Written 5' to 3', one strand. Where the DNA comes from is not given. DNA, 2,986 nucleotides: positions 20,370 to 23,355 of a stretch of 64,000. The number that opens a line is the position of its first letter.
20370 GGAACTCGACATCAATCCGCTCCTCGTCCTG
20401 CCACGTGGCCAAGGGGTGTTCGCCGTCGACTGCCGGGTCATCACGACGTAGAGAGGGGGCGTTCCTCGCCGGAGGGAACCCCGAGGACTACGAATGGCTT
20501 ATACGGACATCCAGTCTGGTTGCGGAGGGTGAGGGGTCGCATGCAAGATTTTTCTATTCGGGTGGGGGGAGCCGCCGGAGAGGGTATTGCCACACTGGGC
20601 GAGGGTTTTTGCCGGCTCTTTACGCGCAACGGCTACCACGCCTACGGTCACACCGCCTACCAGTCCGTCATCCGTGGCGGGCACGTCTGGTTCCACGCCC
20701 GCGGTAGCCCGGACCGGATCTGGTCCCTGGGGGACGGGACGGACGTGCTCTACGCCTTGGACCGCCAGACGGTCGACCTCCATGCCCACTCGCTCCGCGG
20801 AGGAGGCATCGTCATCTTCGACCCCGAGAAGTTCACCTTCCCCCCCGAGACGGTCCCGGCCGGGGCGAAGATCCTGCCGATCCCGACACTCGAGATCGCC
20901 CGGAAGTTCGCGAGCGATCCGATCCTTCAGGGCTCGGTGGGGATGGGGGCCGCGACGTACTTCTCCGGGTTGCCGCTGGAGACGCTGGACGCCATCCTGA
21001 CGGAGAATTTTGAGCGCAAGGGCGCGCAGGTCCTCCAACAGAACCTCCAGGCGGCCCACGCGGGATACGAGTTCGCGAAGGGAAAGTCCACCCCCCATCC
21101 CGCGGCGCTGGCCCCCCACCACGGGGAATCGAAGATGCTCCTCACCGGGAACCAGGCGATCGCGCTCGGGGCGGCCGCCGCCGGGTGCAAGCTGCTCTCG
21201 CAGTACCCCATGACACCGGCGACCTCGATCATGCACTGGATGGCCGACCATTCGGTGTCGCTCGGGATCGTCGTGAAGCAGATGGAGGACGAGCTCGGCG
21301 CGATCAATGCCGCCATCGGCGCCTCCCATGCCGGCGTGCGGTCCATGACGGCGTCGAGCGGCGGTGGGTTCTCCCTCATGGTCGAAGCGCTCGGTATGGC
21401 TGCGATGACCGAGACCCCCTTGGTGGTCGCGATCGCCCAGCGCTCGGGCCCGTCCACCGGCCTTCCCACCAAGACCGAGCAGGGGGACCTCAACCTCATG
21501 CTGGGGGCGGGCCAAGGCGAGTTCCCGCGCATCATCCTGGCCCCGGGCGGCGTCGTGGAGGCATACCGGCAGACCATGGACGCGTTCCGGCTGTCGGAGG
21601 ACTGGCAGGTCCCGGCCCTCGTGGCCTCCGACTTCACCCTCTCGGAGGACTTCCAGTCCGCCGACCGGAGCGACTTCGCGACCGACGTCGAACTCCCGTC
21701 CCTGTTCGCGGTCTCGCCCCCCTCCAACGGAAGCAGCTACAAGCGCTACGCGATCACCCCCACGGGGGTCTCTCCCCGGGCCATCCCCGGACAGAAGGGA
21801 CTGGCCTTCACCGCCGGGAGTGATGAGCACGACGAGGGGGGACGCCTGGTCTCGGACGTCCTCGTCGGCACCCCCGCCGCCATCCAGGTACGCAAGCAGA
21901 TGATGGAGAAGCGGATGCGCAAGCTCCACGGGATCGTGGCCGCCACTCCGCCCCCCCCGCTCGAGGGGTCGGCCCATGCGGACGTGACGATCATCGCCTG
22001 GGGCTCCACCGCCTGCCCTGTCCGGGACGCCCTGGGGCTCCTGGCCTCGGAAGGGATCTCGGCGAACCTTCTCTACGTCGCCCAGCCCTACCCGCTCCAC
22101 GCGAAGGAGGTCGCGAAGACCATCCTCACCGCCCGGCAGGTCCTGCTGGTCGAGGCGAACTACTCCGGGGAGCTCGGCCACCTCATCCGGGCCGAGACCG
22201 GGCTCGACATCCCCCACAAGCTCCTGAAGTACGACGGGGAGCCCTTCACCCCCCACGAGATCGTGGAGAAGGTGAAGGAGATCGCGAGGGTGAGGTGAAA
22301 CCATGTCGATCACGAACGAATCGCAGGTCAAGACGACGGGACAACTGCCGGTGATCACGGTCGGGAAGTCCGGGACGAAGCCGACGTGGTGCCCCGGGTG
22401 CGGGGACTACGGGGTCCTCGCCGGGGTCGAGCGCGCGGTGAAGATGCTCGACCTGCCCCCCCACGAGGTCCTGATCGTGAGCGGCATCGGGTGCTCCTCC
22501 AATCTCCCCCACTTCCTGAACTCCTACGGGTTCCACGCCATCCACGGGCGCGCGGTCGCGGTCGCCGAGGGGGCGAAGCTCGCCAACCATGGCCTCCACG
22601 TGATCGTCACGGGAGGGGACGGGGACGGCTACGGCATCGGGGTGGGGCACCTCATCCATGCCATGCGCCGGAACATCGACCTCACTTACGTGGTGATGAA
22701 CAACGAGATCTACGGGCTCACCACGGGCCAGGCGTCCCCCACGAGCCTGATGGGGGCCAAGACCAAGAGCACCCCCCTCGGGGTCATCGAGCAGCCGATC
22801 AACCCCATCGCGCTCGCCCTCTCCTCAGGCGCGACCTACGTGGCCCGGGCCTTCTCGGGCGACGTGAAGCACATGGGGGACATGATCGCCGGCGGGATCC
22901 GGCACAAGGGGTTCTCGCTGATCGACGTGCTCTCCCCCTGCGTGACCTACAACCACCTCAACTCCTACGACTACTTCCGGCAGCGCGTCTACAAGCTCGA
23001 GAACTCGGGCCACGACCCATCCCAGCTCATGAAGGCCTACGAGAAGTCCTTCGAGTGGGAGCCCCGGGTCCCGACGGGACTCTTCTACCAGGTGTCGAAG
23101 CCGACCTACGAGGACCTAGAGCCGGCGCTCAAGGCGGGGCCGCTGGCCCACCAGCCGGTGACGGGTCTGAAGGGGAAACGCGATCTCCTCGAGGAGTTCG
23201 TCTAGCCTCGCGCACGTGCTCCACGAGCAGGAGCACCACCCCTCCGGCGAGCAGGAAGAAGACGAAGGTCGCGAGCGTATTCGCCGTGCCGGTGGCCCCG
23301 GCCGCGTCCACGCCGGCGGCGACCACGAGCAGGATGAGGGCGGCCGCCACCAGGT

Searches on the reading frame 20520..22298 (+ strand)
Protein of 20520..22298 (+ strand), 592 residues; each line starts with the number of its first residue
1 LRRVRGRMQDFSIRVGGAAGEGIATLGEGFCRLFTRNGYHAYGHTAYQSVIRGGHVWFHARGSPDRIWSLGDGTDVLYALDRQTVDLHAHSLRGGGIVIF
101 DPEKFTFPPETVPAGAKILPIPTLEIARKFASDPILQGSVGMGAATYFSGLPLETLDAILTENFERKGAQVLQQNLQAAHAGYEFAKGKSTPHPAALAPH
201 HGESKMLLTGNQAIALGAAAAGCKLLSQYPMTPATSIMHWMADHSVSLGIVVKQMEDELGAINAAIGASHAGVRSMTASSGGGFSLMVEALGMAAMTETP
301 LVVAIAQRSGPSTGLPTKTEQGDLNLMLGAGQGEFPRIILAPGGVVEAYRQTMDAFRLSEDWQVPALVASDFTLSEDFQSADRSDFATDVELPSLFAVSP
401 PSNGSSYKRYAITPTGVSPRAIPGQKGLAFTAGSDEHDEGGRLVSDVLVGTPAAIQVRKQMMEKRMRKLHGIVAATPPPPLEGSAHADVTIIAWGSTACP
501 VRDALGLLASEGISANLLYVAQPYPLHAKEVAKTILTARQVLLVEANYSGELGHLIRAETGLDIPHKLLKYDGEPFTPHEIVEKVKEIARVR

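Call 40: search_protein_families(library=ncbifam, proteins=[window:20520-22298:+], max_evalue=1e-10)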
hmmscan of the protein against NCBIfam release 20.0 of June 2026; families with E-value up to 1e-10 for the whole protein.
window:20520-22298:+ (592 aa): 11 families
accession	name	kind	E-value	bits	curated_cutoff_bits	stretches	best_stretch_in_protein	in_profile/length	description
TIGR03710.1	OAFO_sf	subfamily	9.3e-179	595.6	482.75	1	10-585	1-561/561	2-oxoacid:acceptor oxidoreductase subunit alpha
NF041170.1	Oxoac_fdxalpha_Archa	equivalog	2.8e-114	382.8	800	2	139-589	171-623/636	2-oxoacid:ferredoxin oxidoreductase subunit alpha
NF006412.0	PRK08659.1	equivalog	1.8e-71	241.3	411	1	204-588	4-376/378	2-oxoacid:acceptor oxidoreductase subunit alpha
NF007206.0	PRK09627.1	equivalog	4.3e-58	197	579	1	206-588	4-375/375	2-oxoglutarate synthase subunit alpha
NF005507.0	PRK07119.1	subfamily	1.5e-45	155.5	399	1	204-375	3-174/352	3-methyl-2-oxobutanoate dehydrogenase subunit VorB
NF040682.1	PorA_Arch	equivalog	4.9e-21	75.1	550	1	207-323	5-122/387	pyruvate synthase subunit PorA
TIGR03336.1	IOR_alpha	equivalog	9.5e-20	70.4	650.9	1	205-368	2-159/595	indolepyruvate ferredoxin oxidoreductase subunit alpha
NF007201.0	PRK09622.1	equivalog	1.5e-15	57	590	1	209-371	14-174/405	2-oxoacid:ferredoxin oxidoreductase subunit alpha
NF006233.0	PRK08367.1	equivalog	2.7e-15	56.1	625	1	205-309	4-110/394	pyruvate ferredoxin oxidoreductase subunit alpha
NF006232.0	PRK08366.1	equivalog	2.7e-15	55.9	646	1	205-379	7-178/394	2-ketoisovalerate ferredoxin oxidoreductase subunit alpha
NF045764.1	PhenlGlyoxDHPadG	equivalog_domain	5.7e-11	41.6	700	0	206-312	3-111/398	NADH-dependent phenylglyoxylate dehydrogenase subunit alpha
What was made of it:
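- Checked: The two-subunit OFOR is at 20520-22298 and 22303-23205 (call 40), which is 35 kb upstream as stated.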

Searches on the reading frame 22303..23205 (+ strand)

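Call 40: search_protein_families(library=ncbifam, proteins=[window:22303-23205:+], max_evalue=1e-10)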
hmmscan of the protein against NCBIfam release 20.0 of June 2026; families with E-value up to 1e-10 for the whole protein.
window:22303-23205:+ (300 aa): 7 families
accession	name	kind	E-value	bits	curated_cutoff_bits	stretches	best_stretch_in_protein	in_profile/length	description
NF008820.0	PRK11866.1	equivalog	2.6e-127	424.1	402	1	24-289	12-278/287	2-oxoacid ferredoxin oxidoreductase subunit beta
TIGR02177.1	PorB_KorB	subfamily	2.4e-109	365.2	261.9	1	28-296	2-284/286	2-oxoacid:acceptor oxidoreductase, beta subunit, pyruvate/2-ketoisovalerate family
NF041171.1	Oxoac_fdxbeta_Archa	equivalog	8.8e-94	314.1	423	1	28-271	4-258/296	2-oxoacid:ferredoxin oxidoreductase subunit beta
NF008821.0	PRK11869.1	equivalog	8.4e-87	290.7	438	1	28-277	15-261/286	2-oxoacid ferredoxin oxidoreductase subunit beta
NF007207.0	PRK09628.1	equivalog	1.6e-54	185.5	364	1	28-214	17-203/277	2-oxoglutarate ferredoxin oxidoreductase subunit beta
NF008819.1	PRK11865.1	equivalog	4.2e-14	52.5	405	1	29-215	20-214/300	pyruvate synthase subunit PorB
NF008818.0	PRK11864.1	subfamily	4.2e-14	52.4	405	1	28-215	19-210/300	3-methyl-2-oxobutanoate dehydrogenase subunit beta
